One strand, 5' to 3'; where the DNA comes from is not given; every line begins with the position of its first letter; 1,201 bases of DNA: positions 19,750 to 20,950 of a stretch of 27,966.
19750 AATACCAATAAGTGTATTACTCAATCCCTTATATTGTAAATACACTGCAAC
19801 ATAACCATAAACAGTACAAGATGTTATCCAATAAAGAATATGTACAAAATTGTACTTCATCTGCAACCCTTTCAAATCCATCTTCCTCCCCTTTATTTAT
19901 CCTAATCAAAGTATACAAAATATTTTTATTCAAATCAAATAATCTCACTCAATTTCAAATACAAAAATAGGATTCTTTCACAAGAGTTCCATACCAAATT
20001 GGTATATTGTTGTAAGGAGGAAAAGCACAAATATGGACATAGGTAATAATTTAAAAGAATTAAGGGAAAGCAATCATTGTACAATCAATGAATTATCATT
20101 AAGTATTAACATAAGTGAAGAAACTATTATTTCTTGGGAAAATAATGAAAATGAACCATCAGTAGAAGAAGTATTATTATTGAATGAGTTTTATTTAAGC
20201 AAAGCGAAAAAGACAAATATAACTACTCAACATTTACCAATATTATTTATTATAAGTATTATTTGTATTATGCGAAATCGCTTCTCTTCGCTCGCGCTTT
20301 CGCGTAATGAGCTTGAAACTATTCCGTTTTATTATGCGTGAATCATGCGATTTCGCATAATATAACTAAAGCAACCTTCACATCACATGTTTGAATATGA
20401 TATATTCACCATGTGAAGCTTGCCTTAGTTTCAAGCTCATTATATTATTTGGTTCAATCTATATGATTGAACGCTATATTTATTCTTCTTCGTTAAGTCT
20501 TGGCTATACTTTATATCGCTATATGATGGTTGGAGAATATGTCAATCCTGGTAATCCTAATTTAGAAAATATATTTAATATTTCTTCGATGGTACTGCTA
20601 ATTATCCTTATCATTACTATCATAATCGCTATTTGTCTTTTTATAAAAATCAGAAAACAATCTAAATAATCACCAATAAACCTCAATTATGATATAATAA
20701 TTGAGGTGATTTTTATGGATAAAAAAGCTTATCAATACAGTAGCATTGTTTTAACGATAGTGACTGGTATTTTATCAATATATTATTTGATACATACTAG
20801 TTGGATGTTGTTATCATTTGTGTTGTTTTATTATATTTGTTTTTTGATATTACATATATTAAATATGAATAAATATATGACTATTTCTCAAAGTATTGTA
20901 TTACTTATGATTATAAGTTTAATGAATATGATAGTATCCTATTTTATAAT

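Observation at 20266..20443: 172-bp nested, self-complementary insertion without terminal inverted repeats or transposase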

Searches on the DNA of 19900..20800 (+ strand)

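Call 4: search_rna_families(source=window, start=19900, end=20800, threshold=evalue, max_evalue=10, show_alignments=3)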
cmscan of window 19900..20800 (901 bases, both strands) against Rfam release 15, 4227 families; matches with E-value up to 10: 8.
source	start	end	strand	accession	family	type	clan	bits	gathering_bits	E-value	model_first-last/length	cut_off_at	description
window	20259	20371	+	RF03601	MIR7993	Gene; miRNA;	-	28.4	100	0.0076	1-138/138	no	MIR7993 microRNA precursor family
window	20160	20239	-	RF00641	mir-154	Gene; miRNA;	CL00149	21.1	52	0.31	1-82/82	no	mir-154 microRNA precursor family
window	20360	20434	-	RF03802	MIR5649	Gene; miRNA;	-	20.7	100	0.29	1-101/101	no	MIR5649 microRNA precursor family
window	20167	20227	+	RF00187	SNORD102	Gene; snRNA; snoRNA; CD-box;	-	18.7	47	6.2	1-72/72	no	Small nucleolar RNA SNORD102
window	20365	20430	-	RF03749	MIR2617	Gene; miRNA;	-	18.3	46.5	4.5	1-86/86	no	MIR2617 microRNA precursor family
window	20325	20442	-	RF02698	Avalong_thermometer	Cis-reg; thermoregulator;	-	17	154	2.2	1-131/131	no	Avalong 5' UTR thermometer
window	20709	20785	+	RF02621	BSnc120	Gene; sRNA;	-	16.3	114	1.9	1-88/88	no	Brucella sRNA 120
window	20365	20429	-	RF03715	mir-977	Gene; miRNA;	-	15.1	109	9.8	1-90/90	no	mir-977 microRNA precursor family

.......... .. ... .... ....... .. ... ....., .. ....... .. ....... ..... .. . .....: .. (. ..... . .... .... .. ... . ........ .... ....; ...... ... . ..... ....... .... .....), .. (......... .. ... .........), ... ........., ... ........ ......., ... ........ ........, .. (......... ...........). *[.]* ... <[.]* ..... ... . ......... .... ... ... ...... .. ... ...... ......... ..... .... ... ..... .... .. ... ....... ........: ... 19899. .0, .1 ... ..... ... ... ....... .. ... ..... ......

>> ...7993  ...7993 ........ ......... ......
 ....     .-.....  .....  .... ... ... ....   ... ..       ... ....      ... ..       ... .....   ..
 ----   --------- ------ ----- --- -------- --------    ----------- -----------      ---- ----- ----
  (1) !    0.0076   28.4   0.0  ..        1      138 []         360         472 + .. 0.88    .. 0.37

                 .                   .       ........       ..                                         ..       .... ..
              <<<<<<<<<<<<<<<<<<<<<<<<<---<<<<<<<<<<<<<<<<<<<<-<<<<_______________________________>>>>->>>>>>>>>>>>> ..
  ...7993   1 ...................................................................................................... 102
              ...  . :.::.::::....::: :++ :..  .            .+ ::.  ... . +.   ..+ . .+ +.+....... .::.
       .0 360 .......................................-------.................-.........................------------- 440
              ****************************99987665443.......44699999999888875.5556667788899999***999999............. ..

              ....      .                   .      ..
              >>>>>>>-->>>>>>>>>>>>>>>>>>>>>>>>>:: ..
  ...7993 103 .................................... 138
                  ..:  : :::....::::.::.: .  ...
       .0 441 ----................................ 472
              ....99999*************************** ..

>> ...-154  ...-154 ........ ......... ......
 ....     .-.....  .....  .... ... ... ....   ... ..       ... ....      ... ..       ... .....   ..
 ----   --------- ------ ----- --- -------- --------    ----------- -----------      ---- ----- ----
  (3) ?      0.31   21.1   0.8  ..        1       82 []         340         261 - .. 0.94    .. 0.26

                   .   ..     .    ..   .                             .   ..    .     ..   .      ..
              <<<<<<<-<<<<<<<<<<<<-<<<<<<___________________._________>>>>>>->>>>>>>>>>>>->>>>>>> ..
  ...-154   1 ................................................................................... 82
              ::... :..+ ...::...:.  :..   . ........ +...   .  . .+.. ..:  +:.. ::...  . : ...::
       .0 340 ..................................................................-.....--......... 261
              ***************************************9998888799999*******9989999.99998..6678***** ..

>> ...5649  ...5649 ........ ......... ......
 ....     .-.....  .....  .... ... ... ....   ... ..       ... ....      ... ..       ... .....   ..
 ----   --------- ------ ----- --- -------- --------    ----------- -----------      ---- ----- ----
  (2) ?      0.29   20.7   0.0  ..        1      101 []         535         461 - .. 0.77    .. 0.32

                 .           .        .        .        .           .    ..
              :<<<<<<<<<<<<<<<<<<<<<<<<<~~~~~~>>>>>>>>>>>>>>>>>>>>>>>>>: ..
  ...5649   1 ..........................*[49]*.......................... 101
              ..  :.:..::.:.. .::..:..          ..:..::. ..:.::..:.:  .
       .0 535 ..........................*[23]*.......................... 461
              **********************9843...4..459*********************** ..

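Call 23: search_dna_similar(query=window:20267-20443:+, collection=plasmids, mode=distant, max_evalue=0.001)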
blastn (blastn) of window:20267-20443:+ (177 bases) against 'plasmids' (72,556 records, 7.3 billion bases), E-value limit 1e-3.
No match.

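Call 24: search_dna_similar(query=window:20267-20443:+, collection=phages, mode=distant, max_evalue=0.001)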
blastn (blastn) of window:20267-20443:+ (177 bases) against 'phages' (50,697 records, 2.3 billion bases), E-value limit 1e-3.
No match.

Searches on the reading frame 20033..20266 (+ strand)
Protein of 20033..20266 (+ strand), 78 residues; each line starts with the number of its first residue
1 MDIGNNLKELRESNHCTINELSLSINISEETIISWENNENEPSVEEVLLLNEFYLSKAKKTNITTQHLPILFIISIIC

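Call 42: search_protein_families(library=pfam, proteins=[window:20033-20266:+])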
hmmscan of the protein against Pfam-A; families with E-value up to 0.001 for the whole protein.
window:20033-20266:+ (78 aa): 2 families
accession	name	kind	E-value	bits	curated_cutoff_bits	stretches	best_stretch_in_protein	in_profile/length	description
PF01381.28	HTH_3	-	1.9e-09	37.9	23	1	7-54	1-48/55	Helix-turn-helix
PF12844.13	HTH_19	-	8.7e-06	26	30.2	1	4-48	1-45/64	Helix-turn-helix domain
